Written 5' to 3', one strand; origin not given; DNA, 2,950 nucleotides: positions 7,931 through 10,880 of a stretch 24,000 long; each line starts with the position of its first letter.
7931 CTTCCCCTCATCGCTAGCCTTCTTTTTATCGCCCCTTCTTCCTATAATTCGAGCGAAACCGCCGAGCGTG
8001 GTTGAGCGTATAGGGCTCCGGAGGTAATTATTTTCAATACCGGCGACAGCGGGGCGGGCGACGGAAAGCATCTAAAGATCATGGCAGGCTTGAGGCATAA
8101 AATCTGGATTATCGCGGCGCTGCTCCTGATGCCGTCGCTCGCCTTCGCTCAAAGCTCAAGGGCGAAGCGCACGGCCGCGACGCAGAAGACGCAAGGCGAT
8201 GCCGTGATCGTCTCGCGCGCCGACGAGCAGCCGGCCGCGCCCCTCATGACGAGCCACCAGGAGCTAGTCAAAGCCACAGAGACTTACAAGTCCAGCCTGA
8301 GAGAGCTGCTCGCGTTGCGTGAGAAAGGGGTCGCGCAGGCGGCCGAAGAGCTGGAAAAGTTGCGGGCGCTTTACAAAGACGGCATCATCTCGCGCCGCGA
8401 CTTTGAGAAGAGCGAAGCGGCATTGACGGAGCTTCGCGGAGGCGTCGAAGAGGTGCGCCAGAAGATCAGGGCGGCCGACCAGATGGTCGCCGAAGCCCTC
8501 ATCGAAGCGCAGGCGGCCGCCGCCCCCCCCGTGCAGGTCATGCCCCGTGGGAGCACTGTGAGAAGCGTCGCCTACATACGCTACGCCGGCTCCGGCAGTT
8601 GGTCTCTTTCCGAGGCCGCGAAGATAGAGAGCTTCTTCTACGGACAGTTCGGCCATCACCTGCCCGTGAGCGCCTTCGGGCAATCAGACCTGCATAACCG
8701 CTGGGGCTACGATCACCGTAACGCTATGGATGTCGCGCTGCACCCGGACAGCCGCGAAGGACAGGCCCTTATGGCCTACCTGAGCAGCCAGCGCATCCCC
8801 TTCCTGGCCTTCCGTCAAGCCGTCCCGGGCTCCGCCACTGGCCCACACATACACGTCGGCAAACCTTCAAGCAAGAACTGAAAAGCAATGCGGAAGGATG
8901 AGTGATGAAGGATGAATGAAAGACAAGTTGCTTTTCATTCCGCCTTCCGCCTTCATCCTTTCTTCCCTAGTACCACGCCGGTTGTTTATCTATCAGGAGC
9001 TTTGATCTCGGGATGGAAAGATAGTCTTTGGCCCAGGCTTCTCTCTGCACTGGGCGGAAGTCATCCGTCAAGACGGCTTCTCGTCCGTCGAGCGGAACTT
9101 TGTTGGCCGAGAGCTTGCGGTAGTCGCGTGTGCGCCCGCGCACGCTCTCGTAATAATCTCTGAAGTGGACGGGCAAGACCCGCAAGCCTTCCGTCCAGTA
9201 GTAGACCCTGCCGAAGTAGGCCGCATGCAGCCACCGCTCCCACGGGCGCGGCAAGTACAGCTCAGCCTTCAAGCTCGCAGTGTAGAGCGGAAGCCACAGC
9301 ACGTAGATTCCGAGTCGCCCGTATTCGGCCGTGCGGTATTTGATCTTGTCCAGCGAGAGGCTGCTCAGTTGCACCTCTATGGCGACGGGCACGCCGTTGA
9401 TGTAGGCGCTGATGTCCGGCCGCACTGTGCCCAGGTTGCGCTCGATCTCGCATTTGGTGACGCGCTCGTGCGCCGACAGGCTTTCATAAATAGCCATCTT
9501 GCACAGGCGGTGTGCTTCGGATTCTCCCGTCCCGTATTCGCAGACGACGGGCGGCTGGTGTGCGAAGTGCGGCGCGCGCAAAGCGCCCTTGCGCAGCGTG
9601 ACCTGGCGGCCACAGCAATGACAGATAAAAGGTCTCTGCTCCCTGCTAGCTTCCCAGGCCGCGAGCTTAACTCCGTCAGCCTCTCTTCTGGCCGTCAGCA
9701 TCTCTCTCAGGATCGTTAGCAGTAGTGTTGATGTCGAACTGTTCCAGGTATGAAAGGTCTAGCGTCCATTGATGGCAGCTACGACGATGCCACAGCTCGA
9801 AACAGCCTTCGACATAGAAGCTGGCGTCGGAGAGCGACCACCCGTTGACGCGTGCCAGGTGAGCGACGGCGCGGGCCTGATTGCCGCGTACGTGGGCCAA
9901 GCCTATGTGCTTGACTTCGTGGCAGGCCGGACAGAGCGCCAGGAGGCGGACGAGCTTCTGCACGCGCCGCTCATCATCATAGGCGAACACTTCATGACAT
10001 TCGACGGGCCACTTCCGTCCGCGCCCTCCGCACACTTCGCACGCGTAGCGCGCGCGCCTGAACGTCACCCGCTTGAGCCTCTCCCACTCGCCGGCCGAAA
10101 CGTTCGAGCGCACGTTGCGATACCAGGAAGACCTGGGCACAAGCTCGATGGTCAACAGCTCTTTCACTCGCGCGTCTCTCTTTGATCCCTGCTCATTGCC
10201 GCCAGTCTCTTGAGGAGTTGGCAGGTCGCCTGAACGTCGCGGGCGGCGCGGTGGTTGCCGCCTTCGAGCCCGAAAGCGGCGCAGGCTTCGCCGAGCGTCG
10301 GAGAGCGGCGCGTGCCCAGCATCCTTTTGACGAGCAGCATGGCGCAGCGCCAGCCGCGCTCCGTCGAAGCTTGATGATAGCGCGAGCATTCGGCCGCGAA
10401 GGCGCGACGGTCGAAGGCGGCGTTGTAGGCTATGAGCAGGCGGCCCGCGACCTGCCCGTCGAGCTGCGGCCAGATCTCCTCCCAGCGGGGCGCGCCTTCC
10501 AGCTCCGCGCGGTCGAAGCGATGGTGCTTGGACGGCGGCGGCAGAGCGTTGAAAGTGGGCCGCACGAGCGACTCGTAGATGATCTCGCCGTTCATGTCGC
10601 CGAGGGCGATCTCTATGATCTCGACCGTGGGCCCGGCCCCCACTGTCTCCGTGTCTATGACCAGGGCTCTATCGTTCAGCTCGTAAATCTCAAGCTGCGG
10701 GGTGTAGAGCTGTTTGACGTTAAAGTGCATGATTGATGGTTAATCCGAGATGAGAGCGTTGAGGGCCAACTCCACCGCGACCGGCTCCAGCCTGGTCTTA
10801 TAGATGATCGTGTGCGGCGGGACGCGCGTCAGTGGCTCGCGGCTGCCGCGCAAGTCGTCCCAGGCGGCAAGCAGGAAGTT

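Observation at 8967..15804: Eight-gene single-strand operon with a helicase, four nucleases, an annealing-protein candidate and SSB: an undescribed DNA-processing system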

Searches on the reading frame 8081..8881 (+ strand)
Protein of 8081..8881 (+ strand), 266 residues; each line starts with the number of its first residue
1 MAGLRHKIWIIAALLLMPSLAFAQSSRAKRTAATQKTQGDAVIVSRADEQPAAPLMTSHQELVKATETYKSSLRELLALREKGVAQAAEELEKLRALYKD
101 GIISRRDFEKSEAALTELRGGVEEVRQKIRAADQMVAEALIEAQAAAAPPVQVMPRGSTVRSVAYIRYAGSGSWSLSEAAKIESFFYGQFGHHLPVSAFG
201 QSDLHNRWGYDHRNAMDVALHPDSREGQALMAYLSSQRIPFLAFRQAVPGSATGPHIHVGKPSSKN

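Call 8: search_protein_families(library=pfam, proteins=[window:8081-8881:+], max_evalue=0.001)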
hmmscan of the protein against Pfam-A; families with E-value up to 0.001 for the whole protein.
window:8081-8881:+ (266 aa): 0 families

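Call 92: search_protein_families(library=ncbifam, proteins=[window:8081-8881:+], max_evalue=0.001)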
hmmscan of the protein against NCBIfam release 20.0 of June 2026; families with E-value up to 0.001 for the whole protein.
window:8081-8881:+ (266 aa): 1 family
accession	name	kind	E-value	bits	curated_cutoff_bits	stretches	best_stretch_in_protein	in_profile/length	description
TIGR00999.1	8a0102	subfamily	0.00034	19.8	319.3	1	80-144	32-96/271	CzcB/NccB family metal efflux transporter periplasmic adaptor subunit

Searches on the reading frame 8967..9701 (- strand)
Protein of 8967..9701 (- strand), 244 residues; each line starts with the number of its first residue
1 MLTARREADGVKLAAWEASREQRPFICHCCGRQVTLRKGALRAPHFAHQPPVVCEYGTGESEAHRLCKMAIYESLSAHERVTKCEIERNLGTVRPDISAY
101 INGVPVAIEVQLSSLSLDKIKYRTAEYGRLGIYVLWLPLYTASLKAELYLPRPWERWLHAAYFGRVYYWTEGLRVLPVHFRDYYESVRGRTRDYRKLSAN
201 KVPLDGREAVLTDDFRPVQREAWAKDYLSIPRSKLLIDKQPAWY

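Call 4: search_protein_families(library=pfam, proteins=[window:8967-9701:-], max_evalue=0.01)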
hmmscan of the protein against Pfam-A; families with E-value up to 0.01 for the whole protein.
window:8967-9701:- (244 aa): 3 families
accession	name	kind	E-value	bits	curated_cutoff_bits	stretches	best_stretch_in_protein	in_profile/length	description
PF06054.18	CoiA_nuc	-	3.1e-12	47.3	20.3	1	60-137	1-78/158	Competence protein CoiA, nuclease-like domain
PF25164.1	CoiA_N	-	8.8e-12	44.8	26.3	1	15-56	8-49/50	Competence protein CoiA, N-terminal domain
PF25169.1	DUF7830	-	0.0018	18.6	27.5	1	20-50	30-60/72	Domain of unknown function (DUF7830)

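Call 5: search_protein_families(library=padloc, proteins=[window:8967-9701:-], max_evalue=0.01)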
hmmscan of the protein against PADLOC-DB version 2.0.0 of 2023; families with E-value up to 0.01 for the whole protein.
window:8967-9701:- (244 aa): 1 family
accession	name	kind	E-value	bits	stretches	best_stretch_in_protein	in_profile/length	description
PDLC00005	DruB1|DruB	-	3.2e-05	20.8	1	17-52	16-51/552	Unknown function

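Call 6: search_protein_families(library=phrogs, proteins=[window:8967-9701:-], max_evalue=0.01)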
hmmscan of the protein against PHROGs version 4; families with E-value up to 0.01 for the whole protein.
window:8967-9701:- (244 aa): 0 families

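Call 7: search_protein_families(library=ncbifam, proteins=[window:8967-9701:-], max_evalue=0.01)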
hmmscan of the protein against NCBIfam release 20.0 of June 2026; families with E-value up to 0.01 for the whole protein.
window:8967-9701:- (244 aa): 0 families

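Call 57: search_solved_structures(query=window:8967-9701:-, max_evalue=0.1)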
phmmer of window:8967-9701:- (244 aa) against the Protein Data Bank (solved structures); distinct sequences matched with E-value up to 0.1: 0.

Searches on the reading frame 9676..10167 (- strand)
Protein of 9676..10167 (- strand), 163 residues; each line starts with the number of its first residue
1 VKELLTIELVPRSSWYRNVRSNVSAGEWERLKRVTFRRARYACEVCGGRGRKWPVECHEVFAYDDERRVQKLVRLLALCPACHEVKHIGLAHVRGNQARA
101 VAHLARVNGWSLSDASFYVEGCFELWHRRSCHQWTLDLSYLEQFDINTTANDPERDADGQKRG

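Call 56: search_solved_structures(query=window:9676-10167:-, max_evalue=0.1)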
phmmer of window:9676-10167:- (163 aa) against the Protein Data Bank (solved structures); distinct sequences matched with E-value up to 0.1: 4.
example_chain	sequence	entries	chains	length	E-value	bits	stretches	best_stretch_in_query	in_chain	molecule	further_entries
5x1h_Q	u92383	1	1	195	0.012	18.5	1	29-97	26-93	IcmJ (DotN)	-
5x1h_A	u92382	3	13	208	0.013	18.4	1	28-97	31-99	IcmJ (DotN)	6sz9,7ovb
5x42_C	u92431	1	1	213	0.013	18.4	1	28-97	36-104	IcmJ (DotN)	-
5x42_A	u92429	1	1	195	0.05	16.5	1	27-97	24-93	DotN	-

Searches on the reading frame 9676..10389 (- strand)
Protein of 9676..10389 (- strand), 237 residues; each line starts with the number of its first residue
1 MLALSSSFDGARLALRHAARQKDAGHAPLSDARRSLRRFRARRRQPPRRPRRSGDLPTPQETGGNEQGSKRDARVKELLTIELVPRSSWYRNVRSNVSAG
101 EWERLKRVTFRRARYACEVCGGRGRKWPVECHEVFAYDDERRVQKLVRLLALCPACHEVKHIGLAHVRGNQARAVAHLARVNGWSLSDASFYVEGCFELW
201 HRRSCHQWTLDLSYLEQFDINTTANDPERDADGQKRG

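Call 4: search_protein_families(library=pfam, proteins=[window:9676-10389:-], max_evalue=0.01)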
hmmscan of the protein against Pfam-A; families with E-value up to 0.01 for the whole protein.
window:9676-10389:- (237 aa): 0 families

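Call 5: search_protein_families(library=padloc, proteins=[window:9676-10389:-], max_evalue=0.01)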
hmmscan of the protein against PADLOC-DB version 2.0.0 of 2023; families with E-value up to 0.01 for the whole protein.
window:9676-10389:- (237 aa): 0 families

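Call 6: search_protein_families(library=phrogs, proteins=[window:9676-10389:-], max_evalue=0.01)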
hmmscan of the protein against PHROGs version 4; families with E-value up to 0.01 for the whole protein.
window:9676-10389:- (237 aa): 8 families
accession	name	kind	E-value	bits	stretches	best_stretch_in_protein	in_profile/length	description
phrog_5200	-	DNA, RNA and nucleotide metabolism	1.9e-50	171.8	1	77-218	3-143/154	HNH endonuclease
phrog_119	-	DNA, RNA and nucleotide metabolism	4e-05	23.6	1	91-161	180-255/443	HNH endonuclease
phrog_589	-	DNA, RNA and nucleotide metabolism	0.00024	21.9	1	86-173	58-151/179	HNH endonuclease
phrog_333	-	DNA, RNA and nucleotide metabolism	0.00044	21.4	1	87-160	6-78/138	HNH endonuclease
phrog_8048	-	DNA, RNA and nucleotide metabolism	0.00096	19.4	1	101-161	163-226/273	HNH endonuclease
phrog_8446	-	DNA, RNA and nucleotide metabolism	0.0011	19.6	1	99-158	125-193/211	HNH endonuclease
phrog_144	-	DNA, RNA and nucleotide metabolism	0.0016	19.1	1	100-185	70-157/175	HNH endonuclease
phrog_4581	-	head and packaging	0.0017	18.8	1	100-187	51-135/395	terminase small subunit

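Call 7: search_protein_families(library=ncbifam, proteins=[window:9676-10389:-], max_evalue=0.01)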
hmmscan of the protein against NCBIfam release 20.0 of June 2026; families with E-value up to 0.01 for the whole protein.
window:9676-10389:- (237 aa): 1 family
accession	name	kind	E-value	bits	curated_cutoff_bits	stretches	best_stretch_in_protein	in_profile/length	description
NF038221.1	IcmJ_DotN_IVB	equivalog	0.0025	17.3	100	1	98-169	26-96/205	type IVB secretion system protein IcmJDotN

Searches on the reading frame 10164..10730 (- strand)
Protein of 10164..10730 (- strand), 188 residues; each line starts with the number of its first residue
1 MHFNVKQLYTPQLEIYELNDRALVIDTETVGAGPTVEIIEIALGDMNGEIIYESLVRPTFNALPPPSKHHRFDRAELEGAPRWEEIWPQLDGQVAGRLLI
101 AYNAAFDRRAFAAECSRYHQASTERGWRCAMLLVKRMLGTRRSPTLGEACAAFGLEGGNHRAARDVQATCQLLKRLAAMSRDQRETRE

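Call 4: search_protein_families(library=pfam, proteins=[window:10164-10730:-], max_evalue=0.01)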
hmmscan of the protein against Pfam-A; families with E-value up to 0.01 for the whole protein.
window:10164-10730:- (188 aa): 1 family
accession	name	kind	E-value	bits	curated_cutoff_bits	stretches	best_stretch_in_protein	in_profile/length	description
PF00929.31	RNase_T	-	1.8e-16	61.5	24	1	23-173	1-164/164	Exonuclease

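Call 5: search_protein_families(library=padloc, proteins=[window:10164-10730:-], max_evalue=0.01)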
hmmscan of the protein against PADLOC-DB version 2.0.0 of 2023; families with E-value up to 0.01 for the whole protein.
window:10164-10730:- (188 aa): 3 families
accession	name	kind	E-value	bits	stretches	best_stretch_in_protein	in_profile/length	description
PDLC05027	PDC-S48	-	1.8e-25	87.9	1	24-186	8-176/411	-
PDLC01247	DEDDh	-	2e-24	84.8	1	23-173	1-138/139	"CAS-I,CAS-II,CAS-III,CAS-IV,CAS-V,CAS-VI; associated"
PDLC05028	PDC-S48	-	3.5e-12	43.7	1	24-183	22-186/512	-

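Call 6: search_protein_families(library=phrogs, proteins=[window:10164-10730:-], max_evalue=0.01)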
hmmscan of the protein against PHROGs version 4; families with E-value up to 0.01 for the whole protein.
window:10164-10730:- (188 aa): 5 families
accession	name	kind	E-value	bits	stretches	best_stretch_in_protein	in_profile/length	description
phrog_192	-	DNA, RNA and nucleotide metabolism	2.4e-31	110.5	1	19-183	105-277/397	DNA polymerase exonuclease subunit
phrog_17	-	DNA, RNA and nucleotide metabolism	2.5e-07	30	1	19-182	669-830/1445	DNA polymerase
phrog_29618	-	DNA, RNA and nucleotide metabolism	6.9e-06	26.7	1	20-142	31-154/306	exonuclease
phrog_14632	-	DNA, RNA and nucleotide metabolism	4e-05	23.5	1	20-113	82-179/380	DNA polymerase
phrog_8217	-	unknown function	0.0031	18.5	1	96-148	34-86/106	-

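Call 7: search_protein_families(library=ncbifam, proteins=[window:10164-10730:-], max_evalue=0.01)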
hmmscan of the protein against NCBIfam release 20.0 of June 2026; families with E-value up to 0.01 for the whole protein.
window:10164-10730:- (188 aa): 21 families
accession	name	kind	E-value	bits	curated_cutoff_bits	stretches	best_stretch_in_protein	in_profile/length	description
NF005906.0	PRK07883.1-4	equivalog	2.8e-16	59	495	1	23-183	9-174/563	DEDD exonuclease domain-containing protein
NF004719.0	PRK06063.1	equivalog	4.4e-13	48.8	389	1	23-183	19-183/331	DEDDh family exonuclease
NF005905.0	PRK07883.1-3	equivalog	4.9e-11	41.9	508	1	18-176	21-187/581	DEDD exonuclease domain-containing protein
NF006615.0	PRK09182.1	subfamily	7.2e-10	38.1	207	1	19-177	49-211/307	3'-5' exonuclease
NF001688.0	PRK00448.1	equivalog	4.8e-09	34.3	873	1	21-181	424-589/1445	PolC-type DNA polymerase III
TIGR01405.1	polC_Gram_pos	equivalog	6.5e-09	34.1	1043.45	1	20-179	188-353/1211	DNA polymerase III subunit alpha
NF005907.0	PRK07883.1-5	equivalog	3.6e-08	32.2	454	1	23-176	31-191/584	DEDD exonuclease domain-containing protein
NF005836.0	PRK07740.1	equivalog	9.8e-08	31.7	261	1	23-179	62-225/244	hypothetical protein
NF005289.0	PRK06807.1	equivalog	1.8e-07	30.7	335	1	19-185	7-177/313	3'-5' exonuclease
NF004844.0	PRK06195.1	equivalog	2e-07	30.7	373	1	70-174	54-158/309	DNA polymerase III subunit epsilon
NF004964.0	PRK06310.1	equivalog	5e-07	29.4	236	1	23-178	10-172/250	DNA polymerase III subunit epsilon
NF005927.0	PRK07942.1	subfamily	1.7e-06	27.9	186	1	84-182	80-182/232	DNA polymerase III subunit epsilon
NF005937.0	PRK07983.1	equivalog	3.3e-06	26.4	202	1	24-141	4-110/220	exodeoxyribonuclease X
NF005981.0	PRK08074.1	equivalog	1.2e-05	23.5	789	1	19-176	2-165/931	ATP-dependent DNA helicase DinG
NF006316.0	PRK08517.1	equivalog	1.5e-05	24.4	247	1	22-175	72-228/270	3'-5' exonuclease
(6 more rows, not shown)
